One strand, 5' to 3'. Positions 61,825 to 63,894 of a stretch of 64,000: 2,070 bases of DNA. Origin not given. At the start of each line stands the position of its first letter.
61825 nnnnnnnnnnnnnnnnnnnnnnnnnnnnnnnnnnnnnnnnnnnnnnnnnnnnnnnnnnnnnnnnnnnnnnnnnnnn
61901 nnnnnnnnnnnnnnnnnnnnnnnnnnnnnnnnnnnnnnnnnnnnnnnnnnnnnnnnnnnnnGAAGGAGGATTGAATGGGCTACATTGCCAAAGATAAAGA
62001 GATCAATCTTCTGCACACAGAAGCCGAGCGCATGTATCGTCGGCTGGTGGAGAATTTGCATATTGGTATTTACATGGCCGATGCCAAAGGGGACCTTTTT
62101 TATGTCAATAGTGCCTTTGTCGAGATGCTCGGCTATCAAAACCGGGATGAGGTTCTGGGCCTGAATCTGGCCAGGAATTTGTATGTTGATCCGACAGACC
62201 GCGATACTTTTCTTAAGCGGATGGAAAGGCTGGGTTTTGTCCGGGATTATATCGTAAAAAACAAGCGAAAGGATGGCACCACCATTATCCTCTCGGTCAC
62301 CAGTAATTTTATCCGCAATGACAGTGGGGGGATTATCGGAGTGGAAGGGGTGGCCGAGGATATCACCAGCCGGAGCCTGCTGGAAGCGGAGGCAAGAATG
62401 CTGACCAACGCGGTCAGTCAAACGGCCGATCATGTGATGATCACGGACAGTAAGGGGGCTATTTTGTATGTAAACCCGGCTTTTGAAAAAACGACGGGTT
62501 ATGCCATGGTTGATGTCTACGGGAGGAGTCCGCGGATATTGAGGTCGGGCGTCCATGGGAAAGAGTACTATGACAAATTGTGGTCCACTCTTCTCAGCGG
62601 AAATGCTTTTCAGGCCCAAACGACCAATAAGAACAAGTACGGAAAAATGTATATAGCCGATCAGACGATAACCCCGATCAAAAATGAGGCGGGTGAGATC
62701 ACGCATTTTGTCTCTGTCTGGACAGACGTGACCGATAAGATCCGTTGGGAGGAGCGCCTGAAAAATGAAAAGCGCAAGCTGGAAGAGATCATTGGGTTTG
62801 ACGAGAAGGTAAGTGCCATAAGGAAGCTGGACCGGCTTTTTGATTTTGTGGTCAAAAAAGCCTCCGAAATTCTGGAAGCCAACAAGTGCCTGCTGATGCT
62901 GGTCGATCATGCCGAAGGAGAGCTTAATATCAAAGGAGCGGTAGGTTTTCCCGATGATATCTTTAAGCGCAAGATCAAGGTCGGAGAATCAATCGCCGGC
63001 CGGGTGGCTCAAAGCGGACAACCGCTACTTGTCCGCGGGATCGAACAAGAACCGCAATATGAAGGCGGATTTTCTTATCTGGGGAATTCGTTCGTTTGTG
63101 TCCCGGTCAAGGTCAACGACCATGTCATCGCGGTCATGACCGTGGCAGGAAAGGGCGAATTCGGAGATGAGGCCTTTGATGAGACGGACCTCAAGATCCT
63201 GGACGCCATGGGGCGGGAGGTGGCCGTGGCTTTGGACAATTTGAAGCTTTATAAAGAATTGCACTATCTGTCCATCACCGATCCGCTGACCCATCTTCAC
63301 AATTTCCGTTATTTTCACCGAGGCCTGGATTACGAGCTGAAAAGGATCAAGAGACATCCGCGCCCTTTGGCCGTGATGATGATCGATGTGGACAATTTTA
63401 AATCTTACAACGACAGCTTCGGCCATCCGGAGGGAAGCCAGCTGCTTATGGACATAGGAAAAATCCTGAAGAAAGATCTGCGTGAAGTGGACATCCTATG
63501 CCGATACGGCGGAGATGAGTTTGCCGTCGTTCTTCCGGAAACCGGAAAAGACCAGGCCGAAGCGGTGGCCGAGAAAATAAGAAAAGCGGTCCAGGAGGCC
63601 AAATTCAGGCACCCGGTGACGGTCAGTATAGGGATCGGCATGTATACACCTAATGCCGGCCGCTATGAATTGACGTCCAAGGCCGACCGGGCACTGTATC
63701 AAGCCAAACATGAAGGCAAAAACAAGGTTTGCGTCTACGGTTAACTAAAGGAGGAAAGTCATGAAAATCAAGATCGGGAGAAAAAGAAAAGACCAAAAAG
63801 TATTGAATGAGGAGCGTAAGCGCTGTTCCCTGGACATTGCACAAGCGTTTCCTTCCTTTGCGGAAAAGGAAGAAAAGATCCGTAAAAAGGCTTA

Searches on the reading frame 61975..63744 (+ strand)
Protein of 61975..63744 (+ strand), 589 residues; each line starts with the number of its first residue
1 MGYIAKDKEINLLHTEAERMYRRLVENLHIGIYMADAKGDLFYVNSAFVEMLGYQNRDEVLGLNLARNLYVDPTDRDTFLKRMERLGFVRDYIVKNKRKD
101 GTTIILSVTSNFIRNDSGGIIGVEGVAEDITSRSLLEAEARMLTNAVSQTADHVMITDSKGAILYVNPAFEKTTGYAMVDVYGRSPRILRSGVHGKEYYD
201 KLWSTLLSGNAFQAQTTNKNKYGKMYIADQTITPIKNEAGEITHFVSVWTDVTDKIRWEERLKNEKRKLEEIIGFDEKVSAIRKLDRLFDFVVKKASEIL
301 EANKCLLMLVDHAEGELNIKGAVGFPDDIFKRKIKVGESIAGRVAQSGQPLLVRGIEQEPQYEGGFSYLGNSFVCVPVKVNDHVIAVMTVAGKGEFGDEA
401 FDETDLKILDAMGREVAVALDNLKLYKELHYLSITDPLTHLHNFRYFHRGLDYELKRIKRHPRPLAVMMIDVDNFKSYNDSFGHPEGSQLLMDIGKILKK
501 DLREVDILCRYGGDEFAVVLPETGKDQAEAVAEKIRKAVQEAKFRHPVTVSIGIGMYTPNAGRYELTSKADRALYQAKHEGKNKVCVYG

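Call 19: search_protein_families(library=pfam, proteins=[window:61975-63744:+], max_evalue=0.0001)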
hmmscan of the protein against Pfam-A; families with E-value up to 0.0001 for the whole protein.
window:61975-63744:+ (589 aa): 13 families
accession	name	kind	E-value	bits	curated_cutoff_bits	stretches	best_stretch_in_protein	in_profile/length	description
PF00990.26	GGDEF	-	9.3e-45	152.7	23.8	1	434-584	2-161/161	Diguanylate cyclase, GGDEF domain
PF00989.32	PAS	-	1.1e-31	109.6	22.6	2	20-130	2-113/113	PAS fold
PF13426.13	PAS_9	-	3e-31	108.2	27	2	31-131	3-102/103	PAS domain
PF13188.13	PAS_8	-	1e-15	57.4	21.8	1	20-80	2-61/65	PAS domain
PF08448.16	PAS_4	-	5.2e-15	56.1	23.1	1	149-255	3-108/110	PAS fold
PF08447.18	PAS_3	-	1.6e-14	54.3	25.6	1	163-248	1-88/89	PAS fold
PF13185.12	GAF_2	-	2.5e-14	54.1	28.6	1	285-421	4-136/136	GAF domain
PF01590.32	GAF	-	2.3e-13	51.2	22.4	1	285-420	2-133/133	GAF domain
PF13492.12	GAF_3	-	4.2e-13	50.3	27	1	285-422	2-129/129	GAF domain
PF22335.1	Cas10-Cmr2_palm2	-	6.4e-06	26.8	27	1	465-586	2-133/133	Cas10/Cmr2, second palm domain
PF17853.6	GGDEF_2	-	6.4e-06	26.8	24.5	1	462-561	20-100/116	GGDEF-like domain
PF12860.13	PAS_7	-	2.3e-05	24.9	27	0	25-102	1-86/115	PAS fold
PF24898.2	GGDEF_GdpP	-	4.1e-05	24.3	30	1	470-588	1-119/126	Cyclic-di-AMP phosphodiesterase GdpP-like, GGDEF domain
